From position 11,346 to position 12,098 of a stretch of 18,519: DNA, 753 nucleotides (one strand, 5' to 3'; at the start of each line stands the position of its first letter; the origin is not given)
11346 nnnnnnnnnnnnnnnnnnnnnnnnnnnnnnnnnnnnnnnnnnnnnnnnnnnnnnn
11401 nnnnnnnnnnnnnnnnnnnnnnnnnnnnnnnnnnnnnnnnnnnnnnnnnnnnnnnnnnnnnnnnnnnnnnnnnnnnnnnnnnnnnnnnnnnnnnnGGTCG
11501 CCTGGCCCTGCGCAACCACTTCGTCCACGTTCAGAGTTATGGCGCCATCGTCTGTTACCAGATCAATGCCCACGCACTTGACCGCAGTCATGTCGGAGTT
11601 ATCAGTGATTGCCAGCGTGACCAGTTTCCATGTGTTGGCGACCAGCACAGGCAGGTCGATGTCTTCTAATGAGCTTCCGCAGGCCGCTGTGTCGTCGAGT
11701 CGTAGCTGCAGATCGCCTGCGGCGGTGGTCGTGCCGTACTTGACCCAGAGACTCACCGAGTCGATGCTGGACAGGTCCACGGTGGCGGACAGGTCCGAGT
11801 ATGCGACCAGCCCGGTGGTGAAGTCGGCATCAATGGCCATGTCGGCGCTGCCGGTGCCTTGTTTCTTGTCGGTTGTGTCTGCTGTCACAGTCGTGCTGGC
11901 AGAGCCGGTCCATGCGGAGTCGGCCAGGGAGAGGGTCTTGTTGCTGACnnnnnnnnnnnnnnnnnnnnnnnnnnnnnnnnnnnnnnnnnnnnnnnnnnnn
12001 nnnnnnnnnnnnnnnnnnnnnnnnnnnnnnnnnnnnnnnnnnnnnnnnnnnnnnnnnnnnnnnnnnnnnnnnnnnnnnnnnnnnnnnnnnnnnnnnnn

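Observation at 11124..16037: Bacterial archaellin-like (class III signal) pilin gene flanked by two giant adhesin-like proteins - a candidate surface-filament/adhesion module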

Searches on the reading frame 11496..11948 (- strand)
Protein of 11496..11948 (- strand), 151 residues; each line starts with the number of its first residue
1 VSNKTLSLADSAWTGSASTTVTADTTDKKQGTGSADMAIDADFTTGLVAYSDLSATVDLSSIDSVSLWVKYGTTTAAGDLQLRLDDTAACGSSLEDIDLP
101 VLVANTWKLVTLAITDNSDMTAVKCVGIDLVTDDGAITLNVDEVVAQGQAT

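Call 45: predict_structure(alignment_id=A2)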
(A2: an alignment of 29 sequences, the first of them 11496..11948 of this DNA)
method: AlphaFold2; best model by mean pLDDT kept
length: 151 residues; sequences in the alignment: 29
mean_pLDDT: 94.6   pTM: 0.87
mean pLDDT of the five models: 94.6, 94.4, 93.3, 92.7, 92.5
residues with pLDDT >= 90: 141; 70-90: 8; 50-70: 2; < 50: 0
segments of 3 or more residues with pLDDT < 50: none
pLDDT, mean of each block of 10 residues (from residue 1): 92 95 94 95 96 95 96 96 96 95 97 93 97 94 90 58
secondary structure, 60 per line:
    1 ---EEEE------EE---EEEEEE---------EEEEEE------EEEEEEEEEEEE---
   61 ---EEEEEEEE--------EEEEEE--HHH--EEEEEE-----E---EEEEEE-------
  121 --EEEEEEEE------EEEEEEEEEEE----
elements in order: E4-7 E19-24 E34-39 E46-57 E64-71 E80-85 E93-98 E108-113 E123-130 E137-147

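Call 47: search_protein_representatives(protein=window:11496-11948:-)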
Query: 151 residues. Proteins with E-value up to 0.001 (for the whole library): 1484; up to 1e-10: 593; up to 1e-30: 12. The best 150 are listed.
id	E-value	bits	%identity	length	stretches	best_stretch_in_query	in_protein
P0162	3.5e-62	224.6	40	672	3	9-146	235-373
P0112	3.2e-58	211.8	73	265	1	1-151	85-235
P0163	1.2e-48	180.7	42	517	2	9-144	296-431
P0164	2.2e-44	167.0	40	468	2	4-143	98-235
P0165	1.0e-43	164.8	39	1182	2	10-145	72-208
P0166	2.5e-42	160.4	37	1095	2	9-148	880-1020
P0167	4.2e-41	156.4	43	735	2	7-148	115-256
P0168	1.0e-35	138.9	53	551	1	6-151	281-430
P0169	5.8e-34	133.2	64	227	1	49-151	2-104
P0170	7.8e-33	129.6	55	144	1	25-151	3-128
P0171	1.1e-31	125.9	36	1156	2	8-145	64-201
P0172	6.8e-31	123.3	45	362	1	3-150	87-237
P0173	1.6e-30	122.1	55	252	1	9-130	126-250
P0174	9.0e-30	119.7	65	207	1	57-149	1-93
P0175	3.9e-29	117.6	33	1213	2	6-146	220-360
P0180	4.0e-27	111.1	46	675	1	9-147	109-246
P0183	1.7e-26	109.0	34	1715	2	9-146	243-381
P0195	9.0e-25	103.5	45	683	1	12-144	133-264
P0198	1.0e-23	100.1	44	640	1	9-144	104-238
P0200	1.8e-23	99.3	44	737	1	12-147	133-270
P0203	3.4e-23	98.4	41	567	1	1-148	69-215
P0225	3.8e-21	91.8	45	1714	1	9-145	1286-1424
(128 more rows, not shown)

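Call 48: search_protein_families(library=pfam, proteins=[P0162, P0163, P0164, P0165, P0166, P0167, P0168, P0171, P0183, P0225], max_evalue=0.001)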
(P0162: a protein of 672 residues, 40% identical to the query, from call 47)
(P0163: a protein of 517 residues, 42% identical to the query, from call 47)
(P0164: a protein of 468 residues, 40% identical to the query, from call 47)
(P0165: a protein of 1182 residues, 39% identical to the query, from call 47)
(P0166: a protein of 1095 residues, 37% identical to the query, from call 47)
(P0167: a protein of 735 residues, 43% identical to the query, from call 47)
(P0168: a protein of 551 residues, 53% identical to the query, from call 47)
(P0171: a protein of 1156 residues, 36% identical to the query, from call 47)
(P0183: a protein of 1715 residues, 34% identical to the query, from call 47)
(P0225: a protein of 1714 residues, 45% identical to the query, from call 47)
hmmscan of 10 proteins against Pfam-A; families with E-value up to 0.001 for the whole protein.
P0162 (672 aa): 1 family
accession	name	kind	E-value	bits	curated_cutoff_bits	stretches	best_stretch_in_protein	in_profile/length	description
PF05137.18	PilN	-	4e-05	24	22.8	1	125-179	2-57/78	Fimbrial assembly protein (PilN)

P0163 (517 aa): 1 family
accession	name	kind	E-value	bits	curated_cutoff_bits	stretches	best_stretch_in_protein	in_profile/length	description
PF24175.2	SU10_adaptor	-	6.2e-09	37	27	1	205-302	53-145/194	SU10 adaptor protein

P0164 (468 aa): 1 family
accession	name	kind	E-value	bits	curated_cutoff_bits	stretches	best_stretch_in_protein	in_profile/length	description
PF07484.17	Collar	-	5.5e-17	61.9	24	1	29-88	1-57/57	Phage Tail Collar Domain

P0165 (1182 aa): 0 families

P0166 (1095 aa): 0 families

P0167 (735 aa): 0 families

P0168 (551 aa): 0 families

P0171 (1156 aa): 2 families
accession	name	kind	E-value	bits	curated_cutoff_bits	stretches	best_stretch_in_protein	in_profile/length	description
PF00754.31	F5_F8_type_C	-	2.2e-12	47.7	28.2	1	639-737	7-110/127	F5/8 type C domain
PF22633.2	F5_F8_type_C_2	-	8.6e-10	39.6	27.8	1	647-737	1-91/91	NedA-like, galactose-binding domain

P0183 (1715 aa): 3 families
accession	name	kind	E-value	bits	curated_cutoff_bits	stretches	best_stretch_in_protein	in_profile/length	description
PF13550.12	Phage-tail_3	-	5.3e-07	30.1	23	1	734-892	2-154/164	Putative phage tail protein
PF16656.11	Pur_ac_phosph_N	-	8.4e-07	29.9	30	0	1155-1214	28-83/93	Purple acid Phosphatase, N-terminal domain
PF00041.27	fn3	-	2.5e-05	24.9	25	0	1137-1223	14-80/84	Fibronectin type III domain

P0225 (1714 aa): 4 families
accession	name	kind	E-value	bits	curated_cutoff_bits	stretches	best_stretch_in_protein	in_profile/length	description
PF05203.21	Hom_end_hint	-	2.3e-22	80.5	32.1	1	937-1008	1-81/228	Hom_end-associated Hint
PF14528.11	LAGLIDADG_3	-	1.9e-09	38.1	22.5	1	1151-1214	3-71/82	LAGLIDADG-like domain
PF05204.19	Hom_end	-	1.9e-07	31.6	21.1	0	1139-1194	2-60/110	Homing endonuclease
PF09327.17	Phage_Tail_Tip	-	0.0002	21.6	22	0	247-293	90-135/139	Bacteriophage tail tip fiber protein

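Call 69: search_protein_families(library=phrogs, proteins=[window:11496-11948:-, P0163, P0164, P0165, P0167, P0180, P0195, P0198, P0200, P0203], max_evalue=0.001)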
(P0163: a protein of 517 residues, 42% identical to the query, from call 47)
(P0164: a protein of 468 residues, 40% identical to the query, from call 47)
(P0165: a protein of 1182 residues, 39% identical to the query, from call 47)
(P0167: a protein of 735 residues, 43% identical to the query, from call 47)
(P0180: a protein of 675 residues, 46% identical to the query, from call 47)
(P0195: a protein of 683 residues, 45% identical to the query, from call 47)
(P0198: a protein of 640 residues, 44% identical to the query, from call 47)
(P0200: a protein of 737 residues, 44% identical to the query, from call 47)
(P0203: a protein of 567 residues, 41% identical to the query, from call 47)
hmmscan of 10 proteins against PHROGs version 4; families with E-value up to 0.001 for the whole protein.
window:11496-11948:- (151 aa): 0 families

P0163 (517 aa): 0 families

P0164 (468 aa): 12 families
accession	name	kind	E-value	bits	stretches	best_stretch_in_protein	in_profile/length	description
phrog_9116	-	tail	1.7e-21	77.5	1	23-92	56-123/455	tail protein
phrog_19618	-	tail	1.8e-14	54.5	1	25-98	135-203/387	tail collar protein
phrog_1858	-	tail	2.9e-13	49.7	1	16-130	128-245/1018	tail fiber protein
phrog_25747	-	tail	3.7e-12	46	1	3-104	660-757/901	tail fiber protein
phrog_31611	-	tail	4.7e-12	46.7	1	38-96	174-233/385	tail collar protein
phrog_8763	-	tail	1.2e-09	37.9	1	23-96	539-631/1024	tail protein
phrog_523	-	tail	1.4e-07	31.7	1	15-84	475-532/673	tail collar fiber protein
phrog_14307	-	unknown function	1.7e-06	28.8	1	23-100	45-113/137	-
phrog_38759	-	unknown function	3.1e-06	26.9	1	46-85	771-812/920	-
phrog_295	-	tail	4.8e-06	26.7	1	21-85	589-641/794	tail fiber protein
phrog_327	-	tail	0.00015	22.3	1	22-100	298-367/618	tail protein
phrog_24267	-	unknown function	0.00028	21.6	1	394-463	189-260/266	-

P0165 (1182 aa): 0 families

P0167 (735 aa): 1 family
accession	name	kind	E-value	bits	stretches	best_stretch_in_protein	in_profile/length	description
phrog_3287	-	head and packaging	4.2e-06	26.9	1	404-599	173-353/524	virion structural protein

P0180 (675 aa): 1 family
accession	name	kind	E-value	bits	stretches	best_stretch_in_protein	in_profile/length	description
phrog_3287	-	head and packaging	4.5e-37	129.1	1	36-669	32-520/524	virion structural protein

P0195 (683 aa): 1 family
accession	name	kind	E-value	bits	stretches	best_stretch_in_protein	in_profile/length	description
phrog_3287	-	head and packaging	3.2e-37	129.6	1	35-566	13-413/524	virion structural protein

P0198 (640 aa): 1 family
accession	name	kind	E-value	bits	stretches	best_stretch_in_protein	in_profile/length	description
phrog_3287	-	head and packaging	6.9e-29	102.1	1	17-420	16-289/524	virion structural protein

P0200 (737 aa): 3 families
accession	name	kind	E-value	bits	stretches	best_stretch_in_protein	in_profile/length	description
phrog_3287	-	head and packaging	1.3e-22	81.3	1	29-640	24-436/524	virion structural protein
phrog_1980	-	tail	2.4e-05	24.8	1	272-324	25-75/449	tail fiber protein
phrog_17834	-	unknown function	0.00022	21.3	1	274-326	30-80/458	-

P0203 (567 aa): 2 families
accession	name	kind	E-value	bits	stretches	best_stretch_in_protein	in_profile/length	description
phrog_1980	-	tail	1.4e-05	25.6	0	262-353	4-91/449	tail fiber protein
phrog_17834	-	unknown function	2.8e-05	24.2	1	264-326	9-73/458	-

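Call 76: fold_search(model_id=the predicted structure, library=viral)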
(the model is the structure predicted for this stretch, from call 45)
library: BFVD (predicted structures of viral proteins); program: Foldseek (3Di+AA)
matches with E <= 10: 1919; with E <= 0.001: 193
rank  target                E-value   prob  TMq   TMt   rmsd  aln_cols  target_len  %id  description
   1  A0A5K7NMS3            2.0e-11  1.00  0.88  0.18   1.8       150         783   28  (no name in the UniProt tables at hand)
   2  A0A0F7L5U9            1.2e-07  1.00  0.72  0.49   4.1       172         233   22  Uncharacterized protein [uncultured marine virus]
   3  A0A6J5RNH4            9.1e-07  1.00  0.57  0.20   5.8       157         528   15  Carbohydrate-binding, CenC-like [uncultured Caudovirales phage]
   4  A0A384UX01            1.1e-06  1.00  0.60  0.17   6.1       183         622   20  (no name in the UniProt tables at hand)
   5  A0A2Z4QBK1            1.9e-06  1.00  0.70  0.25   3.9       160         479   18  (no name in the UniProt tables at hand)
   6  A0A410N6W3            5.7e-06  1.00  0.57  0.24   6.6       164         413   15  Prokaryotic polysaccharide deacetylase [Haloferax tailed virus 1]
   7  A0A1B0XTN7            6.0e-06  1.00  0.61  0.21   4.3       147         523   15  (no name in the UniProt tables at hand)
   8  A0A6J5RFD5            6.7e-06  1.00  0.63  0.21   5.1       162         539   18  Baseplate protein J-like [uncultured Caudovirales phage]
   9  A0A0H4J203            7.4e-06  1.00  0.56  0.14   5.9       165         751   11  SGNH hydrolase-type esterase domain-containing protein [Pseudoalteromonas phage H101]
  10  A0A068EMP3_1          7.4e-06  1.00  0.53  0.09   5.6       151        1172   12  Putative tail protein [Bacillus phage CP-51]
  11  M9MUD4                8.3e-06  1.00  0.53  0.21   6.4       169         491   13  (no name in the UniProt tables at hand)
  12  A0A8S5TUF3            9.7e-06  1.00  0.58  0.37   5.0       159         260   14  Uncharacterized protein [Siphoviridae sp. ctWT735]
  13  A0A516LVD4            1.1e-05  1.00  0.68  0.38   4.1       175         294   16  (no name in the UniProt tables at hand)
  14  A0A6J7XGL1            1.1e-05  1.00  0.55  0.11   7.2       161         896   17  Uncharacterized protein [uncultured Caudovirales phage]
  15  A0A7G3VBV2            1.1e-05  1.00  0.50  0.23   6.1       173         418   13  Hydrolase [Arthrobacter phage Bumble]
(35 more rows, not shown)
